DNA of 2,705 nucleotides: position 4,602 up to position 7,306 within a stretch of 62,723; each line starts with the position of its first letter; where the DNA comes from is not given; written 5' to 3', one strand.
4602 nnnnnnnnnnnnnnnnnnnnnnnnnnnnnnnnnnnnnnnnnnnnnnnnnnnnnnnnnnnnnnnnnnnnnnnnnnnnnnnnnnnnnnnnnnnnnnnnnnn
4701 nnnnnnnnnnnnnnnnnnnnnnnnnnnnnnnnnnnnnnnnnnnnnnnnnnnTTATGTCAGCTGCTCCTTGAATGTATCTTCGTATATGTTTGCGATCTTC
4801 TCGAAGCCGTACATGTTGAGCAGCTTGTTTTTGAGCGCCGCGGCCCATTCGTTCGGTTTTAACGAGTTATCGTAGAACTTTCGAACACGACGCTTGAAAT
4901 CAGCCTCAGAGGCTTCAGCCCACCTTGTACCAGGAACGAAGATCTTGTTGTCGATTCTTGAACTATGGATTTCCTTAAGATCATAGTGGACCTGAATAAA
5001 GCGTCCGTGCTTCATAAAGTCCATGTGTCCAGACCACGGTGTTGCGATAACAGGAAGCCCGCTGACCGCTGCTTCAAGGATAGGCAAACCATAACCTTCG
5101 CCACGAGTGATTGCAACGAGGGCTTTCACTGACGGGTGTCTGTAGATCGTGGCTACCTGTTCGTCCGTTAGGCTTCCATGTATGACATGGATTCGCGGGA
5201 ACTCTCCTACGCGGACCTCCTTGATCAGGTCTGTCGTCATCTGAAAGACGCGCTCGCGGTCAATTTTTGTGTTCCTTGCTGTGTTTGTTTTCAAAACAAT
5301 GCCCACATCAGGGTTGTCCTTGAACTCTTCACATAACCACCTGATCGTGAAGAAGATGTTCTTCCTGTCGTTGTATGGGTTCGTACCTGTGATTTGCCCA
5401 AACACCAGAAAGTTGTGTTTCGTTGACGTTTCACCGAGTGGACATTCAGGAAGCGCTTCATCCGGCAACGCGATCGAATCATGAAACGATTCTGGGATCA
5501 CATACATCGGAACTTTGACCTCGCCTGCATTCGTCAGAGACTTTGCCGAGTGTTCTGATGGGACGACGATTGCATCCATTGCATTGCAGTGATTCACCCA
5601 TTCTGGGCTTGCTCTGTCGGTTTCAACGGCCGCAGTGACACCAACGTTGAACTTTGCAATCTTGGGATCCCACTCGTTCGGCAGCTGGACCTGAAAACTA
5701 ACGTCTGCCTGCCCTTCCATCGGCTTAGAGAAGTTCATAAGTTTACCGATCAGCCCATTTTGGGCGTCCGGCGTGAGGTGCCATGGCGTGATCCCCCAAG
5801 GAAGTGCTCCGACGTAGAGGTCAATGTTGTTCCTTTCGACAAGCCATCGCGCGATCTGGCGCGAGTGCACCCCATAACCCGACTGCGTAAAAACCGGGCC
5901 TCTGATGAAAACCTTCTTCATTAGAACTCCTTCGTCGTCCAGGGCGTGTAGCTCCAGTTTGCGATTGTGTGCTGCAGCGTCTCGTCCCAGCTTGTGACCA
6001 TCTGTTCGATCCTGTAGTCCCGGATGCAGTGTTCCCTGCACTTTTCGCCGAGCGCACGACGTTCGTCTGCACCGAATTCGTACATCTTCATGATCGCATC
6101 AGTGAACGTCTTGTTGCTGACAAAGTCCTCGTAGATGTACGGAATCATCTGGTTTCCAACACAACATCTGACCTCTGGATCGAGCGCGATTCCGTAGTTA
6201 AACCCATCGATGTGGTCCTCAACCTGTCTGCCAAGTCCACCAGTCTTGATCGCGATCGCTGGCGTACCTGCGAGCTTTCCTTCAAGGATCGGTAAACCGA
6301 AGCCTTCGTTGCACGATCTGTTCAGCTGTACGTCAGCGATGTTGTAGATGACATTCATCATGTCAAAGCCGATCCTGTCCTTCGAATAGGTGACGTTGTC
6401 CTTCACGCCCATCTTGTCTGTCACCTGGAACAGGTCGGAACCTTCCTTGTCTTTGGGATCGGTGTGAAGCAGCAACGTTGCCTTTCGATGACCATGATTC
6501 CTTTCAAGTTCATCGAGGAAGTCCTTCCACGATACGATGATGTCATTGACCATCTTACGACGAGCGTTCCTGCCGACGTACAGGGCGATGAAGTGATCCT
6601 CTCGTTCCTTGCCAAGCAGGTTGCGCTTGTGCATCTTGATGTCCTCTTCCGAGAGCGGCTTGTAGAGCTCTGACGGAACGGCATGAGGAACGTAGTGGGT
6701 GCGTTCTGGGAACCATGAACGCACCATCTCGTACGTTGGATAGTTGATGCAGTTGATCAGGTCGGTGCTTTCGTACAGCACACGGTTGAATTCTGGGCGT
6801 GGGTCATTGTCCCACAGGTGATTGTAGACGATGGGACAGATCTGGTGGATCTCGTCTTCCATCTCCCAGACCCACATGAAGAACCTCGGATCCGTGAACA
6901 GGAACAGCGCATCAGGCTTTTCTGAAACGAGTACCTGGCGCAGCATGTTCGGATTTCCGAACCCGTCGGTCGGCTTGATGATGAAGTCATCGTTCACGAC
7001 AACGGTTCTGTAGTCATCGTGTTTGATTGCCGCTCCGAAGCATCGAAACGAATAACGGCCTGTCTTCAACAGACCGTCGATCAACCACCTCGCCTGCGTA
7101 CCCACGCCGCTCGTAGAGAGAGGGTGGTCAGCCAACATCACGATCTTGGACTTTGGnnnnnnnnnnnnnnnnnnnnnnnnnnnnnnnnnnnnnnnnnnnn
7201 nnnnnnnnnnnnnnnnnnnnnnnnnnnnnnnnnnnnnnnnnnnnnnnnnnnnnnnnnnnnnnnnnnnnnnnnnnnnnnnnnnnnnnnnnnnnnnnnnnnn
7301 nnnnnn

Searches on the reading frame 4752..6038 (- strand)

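Call 33: search_protein_families(library=pfam, proteins=[window:4752-6038:-], max_evalue=0.001)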
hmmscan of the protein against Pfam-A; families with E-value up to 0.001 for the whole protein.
window:4752-6038:- (428 aa): 3 families
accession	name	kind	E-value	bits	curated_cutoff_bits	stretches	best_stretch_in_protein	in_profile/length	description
PF00534.26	Glycos_transf_1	-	4.3e-07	30.1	26.4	1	286-346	77-135/172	Glycosyl transferases group 1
PF13692.12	Glyco_trans_1_4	-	1e-06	29.5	27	1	285-346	62-119/142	Glycosyl transferases group 1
PF20706.3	GT4-conflict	-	5.7e-05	22.7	26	1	307-414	285-380/385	Family 4 Glycosyltransferase in conflict systems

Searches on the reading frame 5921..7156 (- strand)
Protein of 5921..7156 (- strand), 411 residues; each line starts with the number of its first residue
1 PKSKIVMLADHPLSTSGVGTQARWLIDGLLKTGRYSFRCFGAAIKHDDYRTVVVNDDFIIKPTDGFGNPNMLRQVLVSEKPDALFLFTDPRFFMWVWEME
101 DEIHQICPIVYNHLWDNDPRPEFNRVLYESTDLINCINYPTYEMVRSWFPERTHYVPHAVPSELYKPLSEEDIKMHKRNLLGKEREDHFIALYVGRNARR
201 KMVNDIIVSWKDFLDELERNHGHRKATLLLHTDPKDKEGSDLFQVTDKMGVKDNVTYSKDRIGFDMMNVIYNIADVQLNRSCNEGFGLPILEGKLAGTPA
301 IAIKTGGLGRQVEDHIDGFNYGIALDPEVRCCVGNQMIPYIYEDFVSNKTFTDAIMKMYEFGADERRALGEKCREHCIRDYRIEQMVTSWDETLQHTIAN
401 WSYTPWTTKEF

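Call 33: search_protein_families(library=pfam, proteins=[window:5921-7156:-], max_evalue=0.001)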
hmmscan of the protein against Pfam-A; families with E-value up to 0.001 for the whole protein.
window:5921-7156:- (411 aa): 3 families
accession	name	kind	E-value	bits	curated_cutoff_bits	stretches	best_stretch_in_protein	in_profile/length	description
PF00534.26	Glycos_transf_1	-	2.2e-10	40.8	26.4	1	184-319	11-138/172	Glycosyl transferases group 1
PF13692.12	Glyco_trans_1_4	-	1.7e-07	32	27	1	190-319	3-122/142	Glycosyl transferases group 1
PF20706.3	GT4-conflict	-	0.00098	18.6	26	0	187-318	196-326/385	Family 4 Glycosyltransferase in conflict systems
